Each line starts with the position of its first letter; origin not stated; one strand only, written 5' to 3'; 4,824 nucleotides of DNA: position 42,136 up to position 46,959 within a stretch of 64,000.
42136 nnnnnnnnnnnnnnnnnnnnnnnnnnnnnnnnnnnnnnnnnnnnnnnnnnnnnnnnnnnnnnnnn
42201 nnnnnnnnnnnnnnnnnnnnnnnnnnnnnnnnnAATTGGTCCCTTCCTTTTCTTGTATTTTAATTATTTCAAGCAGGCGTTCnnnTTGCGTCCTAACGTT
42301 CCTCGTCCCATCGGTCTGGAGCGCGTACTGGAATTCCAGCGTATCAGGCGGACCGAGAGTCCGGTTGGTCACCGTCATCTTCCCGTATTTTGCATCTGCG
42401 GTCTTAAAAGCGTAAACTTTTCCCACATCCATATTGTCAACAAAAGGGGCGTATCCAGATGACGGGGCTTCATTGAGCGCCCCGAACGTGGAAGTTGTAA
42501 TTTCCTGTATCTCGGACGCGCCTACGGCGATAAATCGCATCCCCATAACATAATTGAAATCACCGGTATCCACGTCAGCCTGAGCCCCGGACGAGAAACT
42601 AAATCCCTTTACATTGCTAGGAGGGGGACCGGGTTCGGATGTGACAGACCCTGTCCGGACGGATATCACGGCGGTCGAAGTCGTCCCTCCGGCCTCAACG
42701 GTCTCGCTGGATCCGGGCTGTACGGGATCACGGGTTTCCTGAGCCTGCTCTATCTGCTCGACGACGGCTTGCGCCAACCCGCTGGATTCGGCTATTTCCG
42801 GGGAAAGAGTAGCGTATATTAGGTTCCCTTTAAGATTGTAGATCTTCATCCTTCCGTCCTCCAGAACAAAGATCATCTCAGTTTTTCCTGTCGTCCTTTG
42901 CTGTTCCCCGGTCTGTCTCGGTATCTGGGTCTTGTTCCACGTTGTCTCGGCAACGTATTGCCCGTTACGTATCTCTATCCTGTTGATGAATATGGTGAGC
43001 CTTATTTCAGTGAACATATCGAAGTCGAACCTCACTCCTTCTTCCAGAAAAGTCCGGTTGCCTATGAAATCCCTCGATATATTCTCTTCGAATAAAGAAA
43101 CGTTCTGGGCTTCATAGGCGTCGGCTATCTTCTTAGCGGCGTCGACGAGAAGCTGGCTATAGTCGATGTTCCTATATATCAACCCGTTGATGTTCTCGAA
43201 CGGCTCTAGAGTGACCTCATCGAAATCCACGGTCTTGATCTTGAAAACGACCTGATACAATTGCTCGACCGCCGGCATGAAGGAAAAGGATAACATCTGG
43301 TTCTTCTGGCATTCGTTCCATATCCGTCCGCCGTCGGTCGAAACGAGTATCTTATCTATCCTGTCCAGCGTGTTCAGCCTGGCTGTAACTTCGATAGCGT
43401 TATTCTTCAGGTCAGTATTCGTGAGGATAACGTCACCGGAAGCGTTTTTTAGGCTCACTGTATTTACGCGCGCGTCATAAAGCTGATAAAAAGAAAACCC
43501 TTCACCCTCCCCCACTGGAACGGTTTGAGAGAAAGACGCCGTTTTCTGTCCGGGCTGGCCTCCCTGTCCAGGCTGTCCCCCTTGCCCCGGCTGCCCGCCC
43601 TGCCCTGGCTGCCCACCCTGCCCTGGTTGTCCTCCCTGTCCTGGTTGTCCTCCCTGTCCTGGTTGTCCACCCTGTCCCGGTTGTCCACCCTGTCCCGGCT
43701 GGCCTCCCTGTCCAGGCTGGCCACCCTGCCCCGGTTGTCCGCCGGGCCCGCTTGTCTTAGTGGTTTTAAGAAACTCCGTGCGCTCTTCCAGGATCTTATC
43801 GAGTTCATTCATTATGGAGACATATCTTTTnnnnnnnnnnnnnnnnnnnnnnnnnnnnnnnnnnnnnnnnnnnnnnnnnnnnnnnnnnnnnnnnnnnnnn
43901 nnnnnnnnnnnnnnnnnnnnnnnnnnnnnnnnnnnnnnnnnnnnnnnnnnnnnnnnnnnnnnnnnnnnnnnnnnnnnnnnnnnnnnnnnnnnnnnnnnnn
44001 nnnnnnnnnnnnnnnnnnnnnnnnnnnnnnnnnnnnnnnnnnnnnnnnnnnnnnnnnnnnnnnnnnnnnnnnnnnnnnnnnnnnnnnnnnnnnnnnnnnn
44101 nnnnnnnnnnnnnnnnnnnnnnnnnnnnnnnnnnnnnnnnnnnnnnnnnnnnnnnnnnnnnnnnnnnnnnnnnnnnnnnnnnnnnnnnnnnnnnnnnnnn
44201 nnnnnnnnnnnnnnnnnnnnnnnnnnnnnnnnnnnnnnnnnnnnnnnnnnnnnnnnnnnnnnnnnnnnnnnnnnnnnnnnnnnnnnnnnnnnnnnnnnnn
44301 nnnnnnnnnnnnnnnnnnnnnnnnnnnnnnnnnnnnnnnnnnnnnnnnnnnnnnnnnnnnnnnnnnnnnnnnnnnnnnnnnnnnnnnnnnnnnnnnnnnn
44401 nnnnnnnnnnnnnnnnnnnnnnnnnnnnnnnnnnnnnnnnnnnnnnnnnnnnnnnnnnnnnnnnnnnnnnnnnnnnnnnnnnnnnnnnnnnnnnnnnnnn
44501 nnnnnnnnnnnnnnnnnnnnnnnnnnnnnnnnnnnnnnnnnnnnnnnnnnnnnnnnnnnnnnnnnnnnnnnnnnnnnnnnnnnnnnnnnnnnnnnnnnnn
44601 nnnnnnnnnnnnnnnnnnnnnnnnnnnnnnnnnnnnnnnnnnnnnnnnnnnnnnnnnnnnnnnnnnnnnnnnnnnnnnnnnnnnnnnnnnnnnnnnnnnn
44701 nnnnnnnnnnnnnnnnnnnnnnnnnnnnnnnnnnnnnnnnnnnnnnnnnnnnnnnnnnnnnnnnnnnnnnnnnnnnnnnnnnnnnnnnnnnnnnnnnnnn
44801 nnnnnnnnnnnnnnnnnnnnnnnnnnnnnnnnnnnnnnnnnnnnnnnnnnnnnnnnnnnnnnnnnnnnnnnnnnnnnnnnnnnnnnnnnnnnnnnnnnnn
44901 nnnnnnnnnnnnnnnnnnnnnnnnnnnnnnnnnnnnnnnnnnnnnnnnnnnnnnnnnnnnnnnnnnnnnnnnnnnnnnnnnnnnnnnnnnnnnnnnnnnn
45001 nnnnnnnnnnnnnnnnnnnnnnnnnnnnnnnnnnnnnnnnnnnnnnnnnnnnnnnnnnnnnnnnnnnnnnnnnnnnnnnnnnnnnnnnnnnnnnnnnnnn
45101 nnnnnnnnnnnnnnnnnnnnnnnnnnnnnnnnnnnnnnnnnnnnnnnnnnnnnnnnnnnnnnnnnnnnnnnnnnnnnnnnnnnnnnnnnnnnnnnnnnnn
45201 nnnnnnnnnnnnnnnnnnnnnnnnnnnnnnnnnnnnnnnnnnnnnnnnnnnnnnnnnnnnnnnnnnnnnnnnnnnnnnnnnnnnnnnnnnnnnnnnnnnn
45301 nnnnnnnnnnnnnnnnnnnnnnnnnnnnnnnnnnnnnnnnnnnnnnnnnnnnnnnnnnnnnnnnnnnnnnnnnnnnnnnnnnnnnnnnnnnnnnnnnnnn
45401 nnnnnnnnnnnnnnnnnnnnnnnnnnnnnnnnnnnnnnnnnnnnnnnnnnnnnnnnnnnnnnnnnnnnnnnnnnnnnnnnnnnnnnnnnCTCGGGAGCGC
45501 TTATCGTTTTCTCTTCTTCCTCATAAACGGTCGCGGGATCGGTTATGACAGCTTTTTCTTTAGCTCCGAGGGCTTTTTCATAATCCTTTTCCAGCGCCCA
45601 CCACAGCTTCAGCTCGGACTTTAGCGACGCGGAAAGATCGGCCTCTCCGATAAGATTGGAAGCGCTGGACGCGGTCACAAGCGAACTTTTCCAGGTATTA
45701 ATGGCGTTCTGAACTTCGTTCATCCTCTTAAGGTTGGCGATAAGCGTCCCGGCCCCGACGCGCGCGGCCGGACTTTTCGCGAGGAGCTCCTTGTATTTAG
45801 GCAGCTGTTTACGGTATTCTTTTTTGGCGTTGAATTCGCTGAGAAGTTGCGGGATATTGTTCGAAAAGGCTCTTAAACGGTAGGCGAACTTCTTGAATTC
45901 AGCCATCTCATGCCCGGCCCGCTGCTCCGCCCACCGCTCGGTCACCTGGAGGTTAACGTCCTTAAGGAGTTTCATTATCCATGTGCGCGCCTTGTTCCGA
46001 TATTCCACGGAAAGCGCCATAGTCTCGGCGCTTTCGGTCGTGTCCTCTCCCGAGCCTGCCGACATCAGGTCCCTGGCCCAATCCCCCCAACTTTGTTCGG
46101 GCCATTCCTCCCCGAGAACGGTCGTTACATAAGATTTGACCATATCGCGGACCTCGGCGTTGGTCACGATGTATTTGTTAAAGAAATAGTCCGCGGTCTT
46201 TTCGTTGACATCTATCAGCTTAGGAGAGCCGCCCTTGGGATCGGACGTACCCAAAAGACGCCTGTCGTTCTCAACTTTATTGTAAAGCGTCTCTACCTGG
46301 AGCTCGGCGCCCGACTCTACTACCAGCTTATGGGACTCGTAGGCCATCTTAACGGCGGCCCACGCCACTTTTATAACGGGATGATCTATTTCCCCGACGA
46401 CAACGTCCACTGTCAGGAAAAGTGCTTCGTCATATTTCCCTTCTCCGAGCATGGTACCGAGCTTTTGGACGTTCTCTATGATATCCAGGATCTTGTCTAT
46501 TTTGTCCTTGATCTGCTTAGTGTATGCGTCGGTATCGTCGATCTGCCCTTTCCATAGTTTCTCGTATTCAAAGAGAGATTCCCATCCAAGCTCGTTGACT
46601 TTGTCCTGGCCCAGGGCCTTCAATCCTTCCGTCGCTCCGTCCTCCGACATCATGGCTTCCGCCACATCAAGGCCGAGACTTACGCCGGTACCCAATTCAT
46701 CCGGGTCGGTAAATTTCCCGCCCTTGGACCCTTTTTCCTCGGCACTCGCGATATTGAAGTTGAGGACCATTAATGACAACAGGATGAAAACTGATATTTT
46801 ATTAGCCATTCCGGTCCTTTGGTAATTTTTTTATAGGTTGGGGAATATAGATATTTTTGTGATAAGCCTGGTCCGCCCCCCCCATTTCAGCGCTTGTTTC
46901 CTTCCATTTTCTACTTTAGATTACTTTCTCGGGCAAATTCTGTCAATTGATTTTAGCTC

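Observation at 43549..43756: In-frame (GGQPGQ)n tandem repeat (about 11 x 18 bp) inside paralog C: a potential slipped-strand or length-variable region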

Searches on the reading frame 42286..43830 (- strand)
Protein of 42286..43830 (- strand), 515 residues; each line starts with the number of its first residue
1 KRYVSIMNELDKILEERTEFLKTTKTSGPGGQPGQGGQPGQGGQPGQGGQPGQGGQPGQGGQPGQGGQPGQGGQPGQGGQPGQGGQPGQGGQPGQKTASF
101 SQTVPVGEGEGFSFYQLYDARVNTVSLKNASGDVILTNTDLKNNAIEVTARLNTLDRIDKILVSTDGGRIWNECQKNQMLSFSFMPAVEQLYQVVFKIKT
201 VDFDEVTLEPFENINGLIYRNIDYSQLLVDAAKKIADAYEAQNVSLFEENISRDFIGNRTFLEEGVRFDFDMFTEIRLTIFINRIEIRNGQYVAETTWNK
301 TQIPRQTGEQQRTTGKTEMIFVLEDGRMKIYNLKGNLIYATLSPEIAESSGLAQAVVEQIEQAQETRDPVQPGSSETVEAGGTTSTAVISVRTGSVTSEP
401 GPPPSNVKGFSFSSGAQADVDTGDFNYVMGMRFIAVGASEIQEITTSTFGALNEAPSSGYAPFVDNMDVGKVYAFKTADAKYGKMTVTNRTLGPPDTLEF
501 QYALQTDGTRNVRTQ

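Call 27: search_solved_structures(query=window:42286-43830:-, max_evalue=1)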
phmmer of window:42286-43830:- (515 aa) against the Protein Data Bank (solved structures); distinct sequences matched with E-value up to 1: 11.
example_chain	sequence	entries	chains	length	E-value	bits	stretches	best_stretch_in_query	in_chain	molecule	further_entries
9han_B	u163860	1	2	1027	0.0011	21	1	27-157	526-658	Collagen type VI alpha 2 chain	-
2qg7_A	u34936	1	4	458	0.0015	20.6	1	58-92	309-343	ethanolamine kinase Pv091845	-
6zbc_A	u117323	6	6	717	0.016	17.1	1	49-107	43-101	Merozoite surface antigens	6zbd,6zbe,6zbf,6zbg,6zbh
6zbj_A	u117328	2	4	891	0.037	16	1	49-107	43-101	Precursor of the major merozoite surface antigens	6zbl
6v8i_BN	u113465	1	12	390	0.089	14.7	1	33-61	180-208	Fiber Upper, gp68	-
9gtu_B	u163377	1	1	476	0.14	14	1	60-97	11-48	Collagen alpha-2(VI) chain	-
7ung_D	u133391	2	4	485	0.54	12.1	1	23-105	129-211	Sperm-associated antigen 8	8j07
9c9u_A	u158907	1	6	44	0.65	11.9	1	33-66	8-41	Complement C1q subcomponent subunit B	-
9bh5_AC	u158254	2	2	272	0.66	11.8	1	44-86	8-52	Small ribosomal subunit protein uS5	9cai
9c9u_B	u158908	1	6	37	0.76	11.6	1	29-58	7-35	Complement C1q subcomponent subunit A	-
2l6h_A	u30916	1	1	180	0.82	11.5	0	6-53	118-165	Focal adhesion kinase 1, linker, Paxillin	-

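Call 41: predict_structure(alignment_id=A2)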
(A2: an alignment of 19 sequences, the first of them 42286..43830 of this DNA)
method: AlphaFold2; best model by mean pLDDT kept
length: 515 residues; sequences in the alignment: 19
mean_pLDDT: 78.1   pTM: 0.42
mean pLDDT of the five models: 78.1, 78.0, 77.6, 75.3, 74.2
residues with pLDDT >= 90: 223; 70-90: 180; 50-70: 14; < 50: 98
segments of 3 or more residues with pLDDT < 50: 28-112, 374-386
pLDDT, mean of each block of 10 residues (from residue 1): 81 90 61 37 30 33 31 32 36 34 35 77 87 87 92 93 94 94 93 95 92 91 85 93 92 89 90 88 82 89 82 87 89 87 85 81 76 46 52 93 88 92 91 92 92 91 92 93 95 89 86 85
secondary structure, 60 per line:
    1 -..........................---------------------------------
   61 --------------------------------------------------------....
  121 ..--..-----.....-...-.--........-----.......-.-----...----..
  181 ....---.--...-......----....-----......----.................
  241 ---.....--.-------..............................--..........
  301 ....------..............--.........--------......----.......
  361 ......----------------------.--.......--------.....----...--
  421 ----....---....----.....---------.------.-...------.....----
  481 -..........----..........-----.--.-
elements in order: H2-27 E117-122 E132-136 E145-152 E158-164 E172-174 E179-184 E191-193 E195-200 E205-208 E214-219 H224-240 H244-248 H259-272 E273-288 E291-304 E311-324 E327-335 H344-349 H354-366 E392-398 E407-411 E416-418 E425-428 E432-435 E440-444 E463-465 E472-476 E482-491 E496-505

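Call 44: fold_search(model_id=the predicted structure, library=pdb)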
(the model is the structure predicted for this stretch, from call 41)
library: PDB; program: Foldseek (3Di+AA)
matches with E <= 10: 1672; with E <= 0.001: 138
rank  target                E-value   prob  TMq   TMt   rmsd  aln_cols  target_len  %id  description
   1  3soy                  8.1e-06  1.00  0.20  0.68   2.5       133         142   14  Nuclear transport factor 2 (NTF2-like) superfamily protein from Salmonella enterica subsp. enterica serovar Typhimurium  (released 2011-08-10)
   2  3rob_B                8.6e-06  1.00  0.20  0.76   1.8       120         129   12  The crystal structure of a conserved protein from Planctomyces limnophilus DSM 3776 (released 2011-05-11)
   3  3rob_A                1.1e-05  1.00  0.20  0.73   2.0       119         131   13  The crystal structure of a conserved protein from Planctomyces limnophilus DSM 3776 (released 2011-05-11)
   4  7c5y_B                1.4e-05  0.98  0.18  0.19  24.7       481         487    7  Crystal structure of the iota-carbonic anhydrase from eukaryotic microalga complexed with iodide (released 2021-04-28)
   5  7sjy_B                1.8e-05  1.00  0.18  0.28  18.4       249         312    9  Crystal structure of Clostridium thermocellum RsgI9 S1C-NTF2 bi-domain (released 2022-03-02)
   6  3rob_D                1.9e-05  1.00  0.20  0.77   1.8       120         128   12  The crystal structure of a conserved protein from Planctomyces limnophilus DSM 3776 (released 2011-05-11)
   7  2chc_B                3.4e-05  1.00  0.21  0.60   6.7       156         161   14  Structure of Rv3472(D26N), a function unknown protein from Mycobacterium tuberculosis (released 2007-05-01)
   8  7c5x_B                4.0e-05  0.97  0.18  0.19  27.4       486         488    7  Crystal structure of the iota-carbonic anhydrase from eukaryotic microalga complexed with bicarbonate (released 2021-04-28)
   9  3hx8_B                4.2e-05  1.00  0.20  0.77   2.2       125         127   13  Crystal structure of putative ketosteroid isomerase (NP_103587.1) from Mesorhizobium loti at 1.45 A resolution (released 2009-07-07)
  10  2chc_C                4.2e-05  1.00  0.21  0.60   7.1       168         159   14  Structure of Rv3472(D26N), a function unknown protein from Mycobacterium tuberculosis (released 2007-05-01)
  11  7sjy_A                4.7e-05  1.00  0.18  0.28  18.1       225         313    9  Crystal structure of Clostridium thermocellum RsgI9 S1C-NTF2 bi-domain (released 2022-03-02)
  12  7o21_B                4.7e-05  1.00  0.19  0.34  17.1       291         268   10  Structure of Bdellovibrio bacteriovorus Bd1075 (released 2021-04-21)
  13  7c5x_A                4.7e-05  0.97  0.18  0.18  28.2       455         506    7  Crystal structure of the iota-carbonic anhydrase from eukaryotic microalga complexed with bicarbonate (released 2021-04-28)
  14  3b7c                  5.0e-05  1.00  0.19  0.75   2.3       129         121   10  CRYSTAL STRUCTURE OF A NTF-2 LIKE PROTEIN OF UNKNOWN FUNCTION (SO_0125) FROM SHEWANELLA ONEIDENSIS MR-1 AT 1.70 A RESOLU (released 2007-11-13)
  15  2chc_A                5.0e-05  1.00  0.21  0.57   5.8       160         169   12  Structure of Rv3472(D26N), a function unknown protein from Mycobacterium tuberculosis (released 2007-05-01)
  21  3hx8_C                8.7e-05  1.00  0.20  0.77   2.1       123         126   13  Crystal structure of putative ketosteroid isomerase (NP_103587.1) from Mesorhizobium loti at 1.45 A resolution (released 2009-07-07)
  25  3hx8_A                1.4e-04  1.00  0.20  0.76   2.4       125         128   13  Crystal structure of putative ketosteroid isomerase (NP_103587.1) from Mesorhizobium loti at 1.45 A resolution (released 2009-07-07)
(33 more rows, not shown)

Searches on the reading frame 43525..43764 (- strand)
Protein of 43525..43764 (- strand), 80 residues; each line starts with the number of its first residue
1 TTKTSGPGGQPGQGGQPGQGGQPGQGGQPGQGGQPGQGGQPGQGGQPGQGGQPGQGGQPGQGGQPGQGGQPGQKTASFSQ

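Call 25: search_protein_families(library=pfam, proteins=[window:43525-43764:-], max_evalue=10)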
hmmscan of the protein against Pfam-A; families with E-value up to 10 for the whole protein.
seq(80 aa): 2 families
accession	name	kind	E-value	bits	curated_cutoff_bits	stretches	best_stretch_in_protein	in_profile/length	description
PF01391.23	Collagen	-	0.19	11.9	27.2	2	15-73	1-59/60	Collagen triple helix repeat (20 copies)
PF07054.16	Pericardin_rpt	-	9.7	6.8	24.4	1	40-72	1-34/35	Pericardin like repeat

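Call 76: find_homologous_proteins(query=window:43525-43764:-, max_evalue=0.001)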
Query seq(80 aa) (80 aa): 1 proteins with E <= 0.001 among 5885 candidates.
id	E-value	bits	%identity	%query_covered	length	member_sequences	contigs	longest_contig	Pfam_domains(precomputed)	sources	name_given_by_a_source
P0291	2.4e-10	58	68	55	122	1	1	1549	-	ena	-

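Call 78: find_encoding_contigs(protein=P0291, flank=3000, max_places=3)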
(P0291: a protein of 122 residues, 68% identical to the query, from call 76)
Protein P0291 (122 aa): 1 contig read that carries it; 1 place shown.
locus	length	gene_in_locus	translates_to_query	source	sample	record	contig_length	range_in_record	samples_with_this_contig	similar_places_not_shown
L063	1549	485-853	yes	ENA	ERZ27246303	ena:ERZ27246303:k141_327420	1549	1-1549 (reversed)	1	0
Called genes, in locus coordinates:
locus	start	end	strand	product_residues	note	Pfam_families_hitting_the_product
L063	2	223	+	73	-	?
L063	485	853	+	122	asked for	-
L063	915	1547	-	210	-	?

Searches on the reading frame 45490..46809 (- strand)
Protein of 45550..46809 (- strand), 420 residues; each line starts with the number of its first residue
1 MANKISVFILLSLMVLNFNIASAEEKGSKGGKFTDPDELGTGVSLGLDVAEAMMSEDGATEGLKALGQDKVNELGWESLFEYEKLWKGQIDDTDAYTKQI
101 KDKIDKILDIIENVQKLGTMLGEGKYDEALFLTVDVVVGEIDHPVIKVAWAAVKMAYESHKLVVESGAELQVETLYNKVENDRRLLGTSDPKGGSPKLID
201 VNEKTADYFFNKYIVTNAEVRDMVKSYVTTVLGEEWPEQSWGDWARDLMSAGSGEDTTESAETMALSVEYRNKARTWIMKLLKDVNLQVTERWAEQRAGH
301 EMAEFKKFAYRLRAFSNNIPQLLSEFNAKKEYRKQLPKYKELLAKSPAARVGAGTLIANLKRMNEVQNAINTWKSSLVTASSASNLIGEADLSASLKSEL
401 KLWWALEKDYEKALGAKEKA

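Call 25: search_protein_families(library=pfam, proteins=[window:45550-46809:-], max_evalue=10)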
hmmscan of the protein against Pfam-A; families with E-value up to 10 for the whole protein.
window:45550-46809:- (420 aa): 0 families

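Call 62: predict_structure(alignment_id=A4)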
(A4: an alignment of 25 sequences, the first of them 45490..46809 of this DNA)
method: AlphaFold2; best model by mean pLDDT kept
length: 440 residues; sequences in the alignment: 25
mean_pLDDT: 69.9   pTM: 0.48
mean pLDDT of the five models: 69.9, 69.9, 65.5, 61.5, 60.1
residues with pLDDT >= 90: 60; 70-90: 193; 50-70: 103; < 50: 84
segments of 3 or more residues with pLDDT < 50: 17-83, 432-440
pLDDT, mean of each block of 10 residues (from residue 1): 64 56 33 36 40 42 44 45 50 63 74 79 75 78 70 77 73 77 69 71 86 80 84 76 58 54 63 84 85 77 72 67 67 88 96 89 90 95 84 95 95 81 56 44
secondary structure, 60 per line:
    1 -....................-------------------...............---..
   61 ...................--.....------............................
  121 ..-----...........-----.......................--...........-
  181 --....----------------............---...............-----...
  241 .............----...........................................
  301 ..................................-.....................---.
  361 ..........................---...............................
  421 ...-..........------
elements in order: H2-21 H41-55 H59-79 H82-86 H93-122 H128-138 H144-166 H169-179 H183-186 H203-214 H218-232 H238-253 H258-334 H336-356 H360-386 H390-423 H425-434

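Call 66: fold_search(model_id=the predicted structure, library=pdb)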
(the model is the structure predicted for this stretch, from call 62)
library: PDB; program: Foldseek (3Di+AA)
matches with E <= 10: 158; with E <= 0.001: 0
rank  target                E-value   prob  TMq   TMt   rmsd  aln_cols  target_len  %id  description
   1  8glv_DB               1.0e-01  0.16  0.12  0.02  44.5       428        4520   12  96-nm repeat unit of doublet microtubules from Chlamydomonas reinhardtii flagella (released 2023-05-31)
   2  9e5c_7b               1.5e-01  0.21  0.13  0.03  31.2       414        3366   12  Cryo-EM structure of 96 nm repeat of microtubule doublet from T. brucei flagellum (released 2025-03-12)
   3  8otz_Cq               3.3e-01  0.12  0.13  0.13  51.2       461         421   12  48-nm repeat of the native axonemal doublet microtubule from bovine sperm (released 2023-11-22)
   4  9a69_B                3.6e-01  0.12  0.12  0.09  60.2       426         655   12  Integrative model of MCPB-MCPC by crosslinking MS and deep learning (released 2024-09-18)
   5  9a65_B                3.7e-01  0.21  0.16  0.11  59.2       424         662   12  Integrative model of YVAQ-MCPB by crosslinking MS and deep learning (released 2024-09-18)
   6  8pu0_A                3.7e-01  0.13  0.13  0.06  39.8       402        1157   13  Cryo-EM structure of human Elp123 in complex with tRNA, desulpho-CoA, 5'-deoxyadenosine and methionine (released 2024-04-17)
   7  9e5c_7f               4.1e-01  0.10  0.13  0.02  49.7       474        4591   14  Cryo-EM structure of 96 nm repeat of microtubule doublet from T. brucei flagellum (released 2025-03-12)
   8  9fqr_E4               4.9e-01  0.18  0.17  0.19  49.0       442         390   12  96-nm repeat of axonemal doublet microtubules from bovine sperm (released 2025-03-26)
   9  8iyj_A4               5.1e-01  0.13  0.15  0.15  51.1       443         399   12  Cryo-EM structure of the 48-nm repeat doublet microtubule from mouse sperm (released 2023-07-05)
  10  8otz_Cn               5.8e-01  0.16  0.17  0.18  50.2       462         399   13  48-nm repeat of the native axonemal doublet microtubule from bovine sperm (released 2023-11-22)
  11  9cpb_5R               5.8e-01  0.12  0.16  0.17  50.6       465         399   13  Atomic model of bovine Fallopian tube cilia doublet microtubule (48-nm periodicity) (released 2024-10-30)
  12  8iyj_C1               6.1e-01  0.15  0.17  0.18  51.7       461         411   11  Cryo-EM structure of the 48-nm repeat doublet microtubule from mouse sperm (released 2023-07-05)
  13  8to0_AK               6.1e-01  0.14  0.17  0.18  51.3       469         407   12  48-nm repeating structure of doublets from mouse sperm flagella (released 2023-11-01)
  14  9cpb_5M               6.7e-01  0.15  0.18  0.19  48.6       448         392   14  Atomic model of bovine Fallopian tube cilia doublet microtubule (48-nm periodicity) (released 2024-10-30)
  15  9fqr_K2               7.9e-01  0.10  0.12  0.03  32.2       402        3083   12  96-nm repeat of axonemal doublet microtubules from bovine sperm (released 2025-03-26)
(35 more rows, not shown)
